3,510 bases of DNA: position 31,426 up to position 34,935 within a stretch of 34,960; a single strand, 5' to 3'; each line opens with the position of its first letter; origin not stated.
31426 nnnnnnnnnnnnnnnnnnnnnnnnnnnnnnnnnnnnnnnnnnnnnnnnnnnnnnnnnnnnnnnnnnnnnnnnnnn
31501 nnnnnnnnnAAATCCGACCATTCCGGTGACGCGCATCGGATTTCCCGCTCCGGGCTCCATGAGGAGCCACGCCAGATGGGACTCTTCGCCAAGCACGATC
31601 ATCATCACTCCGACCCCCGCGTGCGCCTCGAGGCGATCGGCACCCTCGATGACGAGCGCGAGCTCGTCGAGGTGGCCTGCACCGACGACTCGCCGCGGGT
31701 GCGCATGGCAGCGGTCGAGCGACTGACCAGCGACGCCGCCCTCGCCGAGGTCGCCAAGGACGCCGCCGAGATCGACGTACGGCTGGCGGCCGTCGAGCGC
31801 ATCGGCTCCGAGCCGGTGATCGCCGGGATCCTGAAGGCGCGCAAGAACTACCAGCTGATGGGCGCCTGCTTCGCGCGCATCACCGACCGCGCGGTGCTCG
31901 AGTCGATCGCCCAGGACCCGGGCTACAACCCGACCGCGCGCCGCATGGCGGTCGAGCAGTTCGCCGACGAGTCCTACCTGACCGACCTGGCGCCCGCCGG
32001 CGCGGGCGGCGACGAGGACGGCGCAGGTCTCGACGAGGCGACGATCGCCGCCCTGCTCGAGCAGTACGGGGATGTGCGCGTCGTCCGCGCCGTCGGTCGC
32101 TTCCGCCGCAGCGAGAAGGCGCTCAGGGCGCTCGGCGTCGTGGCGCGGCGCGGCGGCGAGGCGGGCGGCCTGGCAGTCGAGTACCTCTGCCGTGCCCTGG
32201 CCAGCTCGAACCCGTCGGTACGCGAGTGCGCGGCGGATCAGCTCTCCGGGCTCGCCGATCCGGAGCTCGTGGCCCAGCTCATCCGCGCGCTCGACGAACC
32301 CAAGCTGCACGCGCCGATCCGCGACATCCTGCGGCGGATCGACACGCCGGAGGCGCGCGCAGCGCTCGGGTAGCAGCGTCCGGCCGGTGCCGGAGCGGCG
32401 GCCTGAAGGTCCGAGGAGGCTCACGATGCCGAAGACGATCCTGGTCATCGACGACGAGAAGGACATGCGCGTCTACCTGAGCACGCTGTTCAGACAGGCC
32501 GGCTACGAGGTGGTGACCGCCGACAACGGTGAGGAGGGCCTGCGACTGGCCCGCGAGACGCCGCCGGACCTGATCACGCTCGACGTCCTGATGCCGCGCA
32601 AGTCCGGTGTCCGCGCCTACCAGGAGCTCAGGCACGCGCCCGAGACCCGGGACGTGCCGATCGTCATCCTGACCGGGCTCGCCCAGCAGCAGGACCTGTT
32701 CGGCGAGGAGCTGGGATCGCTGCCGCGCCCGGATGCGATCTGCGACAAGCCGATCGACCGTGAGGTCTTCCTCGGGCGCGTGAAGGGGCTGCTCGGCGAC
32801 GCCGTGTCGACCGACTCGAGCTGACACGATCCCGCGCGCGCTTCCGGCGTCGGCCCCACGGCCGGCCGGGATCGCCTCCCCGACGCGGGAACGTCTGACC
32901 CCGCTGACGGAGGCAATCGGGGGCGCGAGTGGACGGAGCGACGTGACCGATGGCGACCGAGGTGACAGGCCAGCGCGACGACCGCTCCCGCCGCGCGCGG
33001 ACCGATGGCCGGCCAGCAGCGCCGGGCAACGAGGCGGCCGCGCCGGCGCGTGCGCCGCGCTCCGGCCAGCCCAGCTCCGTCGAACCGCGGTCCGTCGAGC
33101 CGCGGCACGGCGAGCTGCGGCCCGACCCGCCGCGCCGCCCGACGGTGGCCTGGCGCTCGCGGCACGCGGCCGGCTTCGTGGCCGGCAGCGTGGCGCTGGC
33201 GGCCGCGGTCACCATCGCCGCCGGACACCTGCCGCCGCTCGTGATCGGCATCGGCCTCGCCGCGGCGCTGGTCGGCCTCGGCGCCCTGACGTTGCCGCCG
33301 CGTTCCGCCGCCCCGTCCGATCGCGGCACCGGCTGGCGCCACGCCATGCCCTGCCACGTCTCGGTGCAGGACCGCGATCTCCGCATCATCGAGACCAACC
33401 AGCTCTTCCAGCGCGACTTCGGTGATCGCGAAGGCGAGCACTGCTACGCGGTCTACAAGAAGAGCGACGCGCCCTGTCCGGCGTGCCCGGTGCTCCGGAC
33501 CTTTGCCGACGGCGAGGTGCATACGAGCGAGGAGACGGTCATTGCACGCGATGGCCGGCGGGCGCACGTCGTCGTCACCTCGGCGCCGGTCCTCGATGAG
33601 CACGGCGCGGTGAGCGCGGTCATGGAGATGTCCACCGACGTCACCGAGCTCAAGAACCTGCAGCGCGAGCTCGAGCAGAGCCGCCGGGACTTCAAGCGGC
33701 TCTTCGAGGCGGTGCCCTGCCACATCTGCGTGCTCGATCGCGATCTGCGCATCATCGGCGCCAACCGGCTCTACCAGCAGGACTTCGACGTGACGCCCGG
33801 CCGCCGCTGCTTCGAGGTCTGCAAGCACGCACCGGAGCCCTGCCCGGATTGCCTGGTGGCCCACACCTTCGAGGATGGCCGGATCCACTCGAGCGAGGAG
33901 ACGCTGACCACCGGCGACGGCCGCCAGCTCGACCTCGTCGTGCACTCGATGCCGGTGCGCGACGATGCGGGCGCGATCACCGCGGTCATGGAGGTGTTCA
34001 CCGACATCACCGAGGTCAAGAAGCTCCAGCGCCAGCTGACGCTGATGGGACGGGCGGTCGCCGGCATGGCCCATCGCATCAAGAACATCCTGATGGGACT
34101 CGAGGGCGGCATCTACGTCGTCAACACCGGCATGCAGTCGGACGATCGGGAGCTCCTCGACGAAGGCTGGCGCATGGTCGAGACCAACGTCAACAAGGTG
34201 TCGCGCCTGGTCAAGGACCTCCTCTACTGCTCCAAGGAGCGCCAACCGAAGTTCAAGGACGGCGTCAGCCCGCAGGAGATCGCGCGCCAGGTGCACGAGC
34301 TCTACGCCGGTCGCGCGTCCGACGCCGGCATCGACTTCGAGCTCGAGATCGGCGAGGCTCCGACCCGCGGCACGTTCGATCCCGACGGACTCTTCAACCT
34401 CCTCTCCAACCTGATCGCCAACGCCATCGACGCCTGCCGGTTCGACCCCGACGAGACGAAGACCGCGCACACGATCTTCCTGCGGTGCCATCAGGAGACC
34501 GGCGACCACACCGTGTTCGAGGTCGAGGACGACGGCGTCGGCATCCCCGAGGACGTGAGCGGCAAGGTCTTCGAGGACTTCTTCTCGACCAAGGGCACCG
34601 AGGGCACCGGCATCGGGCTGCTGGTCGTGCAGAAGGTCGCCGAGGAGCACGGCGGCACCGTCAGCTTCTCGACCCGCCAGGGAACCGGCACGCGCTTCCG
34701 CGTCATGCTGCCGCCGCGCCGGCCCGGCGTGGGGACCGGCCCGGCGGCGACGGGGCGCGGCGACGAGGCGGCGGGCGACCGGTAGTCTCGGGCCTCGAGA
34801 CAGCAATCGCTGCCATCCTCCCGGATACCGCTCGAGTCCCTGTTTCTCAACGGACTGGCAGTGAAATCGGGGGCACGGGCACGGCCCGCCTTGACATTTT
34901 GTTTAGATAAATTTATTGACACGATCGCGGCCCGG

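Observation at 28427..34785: Compact redox module: Rrf2 regulator, DsrM/HmcE-like cytochrome b, DsrK/HmcF-like Fe-S protein, HEAT protein, receiver and Cys-PAS kinase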

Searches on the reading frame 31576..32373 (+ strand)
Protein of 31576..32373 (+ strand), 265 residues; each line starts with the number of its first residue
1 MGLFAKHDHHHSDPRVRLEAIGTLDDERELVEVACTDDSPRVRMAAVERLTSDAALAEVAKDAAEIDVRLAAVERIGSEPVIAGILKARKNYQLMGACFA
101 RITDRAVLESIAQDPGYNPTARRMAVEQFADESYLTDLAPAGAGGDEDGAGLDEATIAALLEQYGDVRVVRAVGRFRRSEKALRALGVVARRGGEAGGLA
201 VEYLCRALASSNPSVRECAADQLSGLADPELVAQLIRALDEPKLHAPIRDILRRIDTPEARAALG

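Call 3: search_protein_families(library=pfam, proteins=[window:31576-32373:+], max_evalue=0.01)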
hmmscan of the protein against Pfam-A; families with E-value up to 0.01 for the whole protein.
window:31576-32373:+ (265 aa): 3 families
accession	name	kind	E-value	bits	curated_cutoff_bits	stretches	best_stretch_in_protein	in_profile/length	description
PF02985.28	HEAT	-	2.2e-09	37.1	23.5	0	201-227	2-28/31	HEAT repeat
PF13646.12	HEAT_2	-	5.8e-08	33.4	27.7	1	182-242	20-74/88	HEAT repeats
PF13513.12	HEAT_EZ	-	0.00071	20.5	27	1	180-220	5-49/55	HEAT-like repeat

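Call 4: search_protein_families(library=ncbifam, proteins=[window:31576-32373:+], max_evalue=0.01)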
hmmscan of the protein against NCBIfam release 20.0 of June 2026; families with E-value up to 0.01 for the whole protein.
window:31576-32373:+ (265 aa): 2 families
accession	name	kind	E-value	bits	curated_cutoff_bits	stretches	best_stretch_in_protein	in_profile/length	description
NF045915.1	PhycobilmeDegNblB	equivalog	4.4e-05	23.1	300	0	177-264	108-197/214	phycobilisome degradation protein NblB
NF058502.1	phyc_lyase_CpcE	equivalog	0.0003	20.4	330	1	154-241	34-115/260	C-phycocyanin alpha-cysteine-84 phycocyanobilin lyase subunit CpcE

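Call 58: find_homologous_proteins(query=window:31576-32373:+, max_evalue=0.00001)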
Query window:31576-32373:+ (265 aa): 337 proteins with E <= 0.00001 among 8000 candidates; the best 120 are listed.
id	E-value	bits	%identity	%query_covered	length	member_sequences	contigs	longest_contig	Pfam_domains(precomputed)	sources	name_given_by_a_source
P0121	2.3e-162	557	100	100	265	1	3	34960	PF02985.29,PF13646.13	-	-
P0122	3.8e-150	517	93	100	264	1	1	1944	PF02985.29,PF13646.13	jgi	jgi:hypothetical protein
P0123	2.9e-106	373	69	100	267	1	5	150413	PF13646.13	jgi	-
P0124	8.6e-105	368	67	100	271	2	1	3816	PF13646.13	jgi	jgi:hypothetical protein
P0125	9.6e-105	368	69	100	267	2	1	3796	PF02985.29,PF13646.13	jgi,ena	-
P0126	7.3e-103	362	66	100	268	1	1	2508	PF02985.29,PF13646.13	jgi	jgi:hypothetical protein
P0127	2.9e-100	353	64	100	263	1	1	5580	PF02985.29,PF13646.13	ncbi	-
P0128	1.4e-98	348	66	100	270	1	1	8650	PF02985.29,PF13646.13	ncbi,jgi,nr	ncbi:MAG: HEAT repeat domain-containing protein [Deltaproteobacteria bacterium]|nr:HEAT repeat domai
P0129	1.7e-97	344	65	97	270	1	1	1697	PF13646.13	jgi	jgi:hypothetical protein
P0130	2.2e-97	344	63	100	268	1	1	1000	PF13646.13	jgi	-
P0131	2.2e-97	344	65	100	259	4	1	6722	PF13646.13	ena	-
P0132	4.1e-97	343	65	100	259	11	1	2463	PF13646.13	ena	-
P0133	4.4e-97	343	63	100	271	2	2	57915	PF13646.13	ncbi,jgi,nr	ncbi:MAG: hypothetical protein JRJ19_01850 [Deltaproteobacteria bacterium]|nr:hypothetical protein [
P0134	5.0e-97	343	65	100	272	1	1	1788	PF13646.13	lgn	-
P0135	2.2e-96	341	65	100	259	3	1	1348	PF13646.13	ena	-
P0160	1.2e-86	309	58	100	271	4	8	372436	PF13646.13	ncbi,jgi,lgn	jgi:hypothetical protein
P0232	1.6e-82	295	54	99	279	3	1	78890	PF02985.29,PF13646.13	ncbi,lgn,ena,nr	ncbi:MAG TPA: hypothetical protein VLB51_16750 [Methylomirabilota bacterium]|nr:hypothetical protein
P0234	1.7e-82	295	58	100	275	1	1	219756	PF13646.13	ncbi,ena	-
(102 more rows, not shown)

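Call 59: find_encoding_contigs(protein=P0232, flank=8000, max_places=1)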
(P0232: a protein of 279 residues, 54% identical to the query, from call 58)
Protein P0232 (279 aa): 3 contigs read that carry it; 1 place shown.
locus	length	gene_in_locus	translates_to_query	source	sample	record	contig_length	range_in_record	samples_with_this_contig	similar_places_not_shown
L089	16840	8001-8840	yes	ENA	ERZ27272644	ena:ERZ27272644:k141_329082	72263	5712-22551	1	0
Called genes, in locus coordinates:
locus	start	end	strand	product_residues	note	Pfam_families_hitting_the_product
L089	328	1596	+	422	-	-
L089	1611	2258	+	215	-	PF02665:Nitrate_red_gam (faint)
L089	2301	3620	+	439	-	PF00037:Fer4 (faint), PF13183:Fer4_8, PF13534:Fer4_17 (weak), PF02754:CCG (weak)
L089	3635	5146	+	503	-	PF02085:Cytochrom_CIII, PF14522:Cytochrome_C7 (faint), PF02085:Cytochrom_CIII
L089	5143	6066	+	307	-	PF13237:Fer4_10 (faint), PF12837:Fer4_6 (faint), PF13247:Fer4_11, PF00037:Fer4 (weak), PF12797:Fer4_2 (weak), PF12838:Fer4_7 (weak), PF13187:Fer4_9 (weak)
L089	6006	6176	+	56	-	-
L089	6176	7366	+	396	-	PF03916:NrfD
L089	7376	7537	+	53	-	PF28260:DVU_0533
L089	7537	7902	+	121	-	PF00072:Response_reg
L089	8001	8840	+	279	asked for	PF02985:HEAT (faint), PF13646:HEAT_2 (faint)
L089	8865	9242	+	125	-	PF00072:Response_reg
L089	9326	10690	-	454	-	PF00989:PAS, PF08448:PAS_4, PF13426:PAS_9 (weak), PF02518:HATPase_c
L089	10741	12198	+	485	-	PF00989:PAS, PF08448:PAS_4, PF13426:PAS_9, PF00158:Sigma54_activat, PF14532:Sigma54_activ_2, PF07728:AAA_5, PF25601:AAA_lid_14, PF02954:HTH_8, +1 more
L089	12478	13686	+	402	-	PF03460:NIR_SIR_ferr (weak), PF01077:NIR_SIR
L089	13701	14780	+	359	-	PF03460:NIR_SIR_ferr, PF01077:NIR_SIR, PF25160:LdpA_Fe-S-bd (weak), PF00037:Fer4 (faint), PF12838:Fer4_7 (weak)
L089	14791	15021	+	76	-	-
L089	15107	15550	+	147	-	-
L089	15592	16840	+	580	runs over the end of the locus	PF14691:Fer4_20, PF00070:Pyr_redox (weak), PF01266:DAO, PF01946:Thi4 (weak), PF03486:HI0933_like (faint), PF07992:Pyr_redox_2, PF12831:FAD_oxidored (weak), PF13450:NAD_binding_8, +1 more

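Call 60: find_encoding_contigs(protein=P0234, flank=8000, max_places=1)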
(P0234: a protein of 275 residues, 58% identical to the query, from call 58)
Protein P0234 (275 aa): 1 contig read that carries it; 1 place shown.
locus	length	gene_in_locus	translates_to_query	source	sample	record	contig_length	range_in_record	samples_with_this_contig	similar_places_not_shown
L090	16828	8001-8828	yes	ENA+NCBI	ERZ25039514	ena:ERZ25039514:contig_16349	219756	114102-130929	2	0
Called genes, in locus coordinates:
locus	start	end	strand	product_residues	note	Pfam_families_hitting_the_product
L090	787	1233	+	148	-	-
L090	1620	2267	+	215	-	PF02665:Nitrate_red_gam (faint)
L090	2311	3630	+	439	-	PF13183:Fer4_8, PF13534:Fer4_17 (weak), PF02754:CCG (weak)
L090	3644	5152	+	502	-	PF02085:Cytochrom_CIII, PF22113:Mtrc-MtrF_II-IV_dom (faint), PF14522:Cytochrome_C7 (faint), PF14537:Cytochrom_c3_2 (faint), PF02085:Cytochrom_CIII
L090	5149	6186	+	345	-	PF12797:Fer4_2 (faint), PF12837:Fer4_6 (faint), PF12838:Fer4_7 (faint), PF13247:Fer4_11, PF00037:Fer4 (weak), PF13187:Fer4_9 (weak), PF13237:Fer4_10 (weak)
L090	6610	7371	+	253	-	PF03916:NrfD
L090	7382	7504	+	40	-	PF28260:DVU_0533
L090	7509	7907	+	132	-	PF00072:Response_reg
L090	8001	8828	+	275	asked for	PF13646:HEAT_2 (faint)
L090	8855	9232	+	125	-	PF00072:Response_reg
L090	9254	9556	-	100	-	PF02518:HATPase_c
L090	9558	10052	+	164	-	-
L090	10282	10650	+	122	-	-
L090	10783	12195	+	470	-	PF00989:PAS, PF08448:PAS_4, PF13426:PAS_9, PF00158:Sigma54_activat, PF14532:Sigma54_activ_2, PF07728:AAA_5, PF25601:AAA_lid_14, PF02954:HTH_8, +1 more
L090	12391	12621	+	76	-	-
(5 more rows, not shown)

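Call 61: find_encoding_contigs(protein=P0160, flank=8000, max_places=1)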
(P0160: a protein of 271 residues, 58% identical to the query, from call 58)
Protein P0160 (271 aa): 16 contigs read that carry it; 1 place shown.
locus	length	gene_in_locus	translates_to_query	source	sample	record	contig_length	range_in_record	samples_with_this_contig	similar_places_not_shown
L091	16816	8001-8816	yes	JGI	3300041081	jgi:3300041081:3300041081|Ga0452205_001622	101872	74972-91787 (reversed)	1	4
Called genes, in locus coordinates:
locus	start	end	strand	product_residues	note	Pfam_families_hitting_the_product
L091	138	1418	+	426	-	-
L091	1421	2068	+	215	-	PF02665:Nitrate_red_gam (faint)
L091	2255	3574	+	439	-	PF00037:Fer4 (faint), PF13183:Fer4_8, PF13534:Fer4_17 (weak), PF02754:CCG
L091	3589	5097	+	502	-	PF02085:Cytochrom_CIII, PF09699:Paired_CXXCH_1 (faint), PF14522:Cytochrome_C7 (faint), PF14537:Cytochrom_c3_2 (faint), PF02085:Cytochrom_CIII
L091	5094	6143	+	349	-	PF13237:Fer4_10 (faint), PF13247:Fer4_11, PF12797:Fer4_2 (weak), PF00037:Fer4 (weak), PF12837:Fer4_6 (weak), PF12838:Fer4_7 (weak), PF13187:Fer4_9 (weak)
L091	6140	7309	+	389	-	PF03916:NrfD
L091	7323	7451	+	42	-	PF28260:DVU_0533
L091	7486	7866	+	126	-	PF00072:Response_reg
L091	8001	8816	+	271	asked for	PF13646:HEAT_2 (faint)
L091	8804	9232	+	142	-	PF00072:Response_reg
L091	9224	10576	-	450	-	PF00989:PAS (weak), PF08448:PAS_4, PF13426:PAS_9 (weak), PF02518:HATPase_c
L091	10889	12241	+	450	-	PF00989:PAS, PF08448:PAS_4, PF13188:PAS_8 (weak), PF13426:PAS_9, PF00158:Sigma54_activat, PF14532:Sigma54_activ_2, PF25601:AAA_lid_14, PF02954:HTH_8, +1 more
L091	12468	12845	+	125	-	PF02579:Nitro_FeMo-Co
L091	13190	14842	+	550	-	PF03601:Cons_hypoth698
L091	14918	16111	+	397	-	PF03460:NIR_SIR_ferr (weak), PF01077:NIR_SIR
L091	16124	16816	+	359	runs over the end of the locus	PF03460:NIR_SIR_ferr, PF01077:NIR_SIR, PF12838:Fer4_7 (weak)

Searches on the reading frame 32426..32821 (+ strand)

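Call 3: search_protein_families(library=pfam, proteins=[window:32426-32821:+], max_evalue=0.01)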
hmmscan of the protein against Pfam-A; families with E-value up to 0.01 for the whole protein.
seq(132 aa): 1 family
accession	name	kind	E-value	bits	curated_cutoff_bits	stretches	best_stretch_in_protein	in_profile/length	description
PF00072.30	Response_reg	-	8e-20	71.5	30.2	1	5-90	1-84/111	Response regulator receiver domain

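Call 4: search_protein_families(library=ncbifam, proteins=[window:32426-32821:+], max_evalue=0.01)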
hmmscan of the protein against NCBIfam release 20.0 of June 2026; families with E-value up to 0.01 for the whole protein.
seq(132 aa): 90 families (the best 25 are shown)
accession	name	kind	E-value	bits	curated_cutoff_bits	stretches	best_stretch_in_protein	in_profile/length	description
NF045717.1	DVU0259_DivK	exception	1.2e-25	89.9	160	1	1-123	1-116/117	DVU0259 family response regulator domain-containing protein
TIGR02154.1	PhoB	equivalog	1.2e-20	73.8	296.2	1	1-124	1-121/226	phosphate regulon transcriptional regulator PhoB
NF045944.1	ResRegRpaBCyano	equivalog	1e-19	70.8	330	1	6-98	1-91/229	response regulator transcription factor RpaB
NF007135.0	PRK09581.1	equivalog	1.8e-18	66.6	474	1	2-122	2-119/457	PleD family two-component system response regulator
NF040534.1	resp_reg_YycF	equivalog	1.1e-16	60.8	340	1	3-122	1-114/231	response regulator YycF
NF053854.1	RespRegPhoBBctds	equivalog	2.4e-16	59.8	270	1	5-123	1-115/225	two-component system response regulator PhoB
NF040689.1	MtrAB_MtrA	equivalog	1.8e-15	56.9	300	1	5-123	1-113/219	MtrAB system response regulator MtrA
NF008199.0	PRK10955.1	equivalog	4.2e-15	56.3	341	1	4-123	3-115/232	envelope stress response regulator transcription factor CpxR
NF008469.0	PRK11361.1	equivalog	4.7e-15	55.2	714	1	3-87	5-87/461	acetoacetate metabolism transcriptional regulator AtoC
NF008034.0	PRK10766.1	equivalog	4.6e-14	52.5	275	1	1-123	1-117/231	two-component system response regulator TorR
NF041733.1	resp_reg_CseB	equivalog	4.8e-14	52.3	350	1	4-127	2-119/228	two-component system response regulator CseB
NF007005.1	PRK09468.1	equivalog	1.5e-13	50.7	331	1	3-123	4-119/237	osmolarity response regulator transcription factor OmpR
NF051850.1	RespRegRprY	equivalog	7.6e-13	48.4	370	1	5-123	7-120/234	response regulator transcription factor RprY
TIGR01387.1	cztR_silR_copR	subfamily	8e-13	48.5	279.2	1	5-128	1-119/218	heavy metal response regulator transcription factor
NF007982.1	PRK10710.1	equivalog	1.2e-12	48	380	1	3-124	8-123/235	envelope stress response regulator BaeR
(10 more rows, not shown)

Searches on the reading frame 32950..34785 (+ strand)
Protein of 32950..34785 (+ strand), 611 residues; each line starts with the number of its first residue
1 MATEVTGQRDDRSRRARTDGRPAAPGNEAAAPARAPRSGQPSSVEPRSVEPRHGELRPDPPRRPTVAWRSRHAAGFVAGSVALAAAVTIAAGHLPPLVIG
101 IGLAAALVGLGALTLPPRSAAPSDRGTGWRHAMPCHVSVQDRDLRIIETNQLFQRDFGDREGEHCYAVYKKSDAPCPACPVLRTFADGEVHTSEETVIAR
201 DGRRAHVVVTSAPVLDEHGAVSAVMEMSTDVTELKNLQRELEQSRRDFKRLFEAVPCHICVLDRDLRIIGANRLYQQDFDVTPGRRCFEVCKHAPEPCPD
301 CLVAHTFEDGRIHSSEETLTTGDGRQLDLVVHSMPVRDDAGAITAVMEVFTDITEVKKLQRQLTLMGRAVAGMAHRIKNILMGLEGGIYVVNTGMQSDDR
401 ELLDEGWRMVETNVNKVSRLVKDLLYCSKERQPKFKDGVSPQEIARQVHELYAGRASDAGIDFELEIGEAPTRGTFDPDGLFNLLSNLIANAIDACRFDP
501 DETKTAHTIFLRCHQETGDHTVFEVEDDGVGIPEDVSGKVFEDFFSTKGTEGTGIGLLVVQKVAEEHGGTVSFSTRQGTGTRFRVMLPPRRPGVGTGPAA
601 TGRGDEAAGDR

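Call 3: search_protein_families(library=pfam, proteins=[window:32950-34785:+], max_evalue=0.01)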
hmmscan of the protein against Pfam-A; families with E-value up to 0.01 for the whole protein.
window:32950-34785:+ (611 aa): 6 families
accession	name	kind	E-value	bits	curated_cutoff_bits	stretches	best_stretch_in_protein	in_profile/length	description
PF02518.31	HATPase_c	-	1.4e-25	90.3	26.4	1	477-590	2-110/111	Histidine kinase-, DNA gyrase B-, and HSP90-like ATPase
PF08448.16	PAS_4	-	4.3e-25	88.5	23.1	2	133-235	4-109/110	PAS fold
PF13426.13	PAS_9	-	4.8e-16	59.4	27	2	257-355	2-103/103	PAS domain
PF00989.32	PAS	-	9.8e-11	42.1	22.6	0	131-223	8-106/113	PAS fold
PF13596.12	PAS_10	-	0.00025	22.1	22.1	0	249-354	2-106/106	PAS domain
PF14501.12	HATPase_c_5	-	0.00053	20.3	22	1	481-578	6-93/102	GHKL domain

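Call 4: search_protein_families(library=ncbifam, proteins=[window:32950-34785:+], max_evalue=0.01)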
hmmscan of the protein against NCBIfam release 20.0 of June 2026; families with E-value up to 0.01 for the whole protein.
window:32950-34785:+ (611 aa): 85 families (the best 25 are shown)
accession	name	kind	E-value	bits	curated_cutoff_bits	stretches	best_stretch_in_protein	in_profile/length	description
NF008468.0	PRK11360.1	equivalog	1e-45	156.3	646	2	302-591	326-610/616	two-component system sensor histidine kinase AtoS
NF046044.1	PnpS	equivalog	1e-32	113.6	400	1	234-588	43-390/390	two-component system histidine kinase PnpS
NF052574.1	HisKinEspCMyxo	equivalog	3.5e-29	101.6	1200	1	303-591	348-639/785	serine histidine kinase EspC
NF047497.1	HK_LIC_12097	equivalog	7.8e-28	97.2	500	1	238-588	3-365/367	LIC_12097 family sensor histidine kinase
NF007688.0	PRK10364.1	equivalog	1.2e-26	93.5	479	1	358-588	232-450/460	two-component system sensor histidine kinase ZraS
NF010411.0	PRK13837.1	equivalog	2.3e-25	88.8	647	1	362-601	440-687/828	two-component system VirA-like sensor kinase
TIGR02966.1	phoR_proteo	equivalog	3.1e-25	88.9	334.2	1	243-586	3-332/333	phosphate regulon sensor histidine kinase PhoR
TIGR02938.1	nifL_nitrog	equivalog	3.5e-25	88.5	242.45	2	477-586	384-491/494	nitrogen fixation negative regulator NifL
NF047466.1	hybrid_RR_LvrB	exception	6.8e-24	84.7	500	1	352-588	138-375/377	hybrid histidine kinase/response regulator LvrB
NF008302.0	PRK11091.1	equivalog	1.4e-23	83.1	838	2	314-587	227-503/779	aerobic respiration two-component sensor histidine kinase ArcB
NF052573.1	HisKinEspAMyxo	equivalog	2.8e-23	81.9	1400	1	216-587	228-609/755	serine histidine kinase EspA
NF008312.0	PRK11100.1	equivalog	1e-22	80.7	356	1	368-588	258-473/477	two-component system sensor histidine kinase CreC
NF033092.0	HK_WalK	equivalog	1.1e-22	80.3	725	1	325-588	334-593/594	cell wall metabolism sensor histidine kinase WalK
TIGR02916.1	PEP_his_kin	equivalog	1.9e-22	79.6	300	1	358-588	467-679/679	XrtA/PEP-CTERM system histidine kinase PrsK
NF046020.1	HisKinCckABruc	equivalog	3.8e-22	78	1000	1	216-588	316-706/868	cell cycle histidine kinase CckA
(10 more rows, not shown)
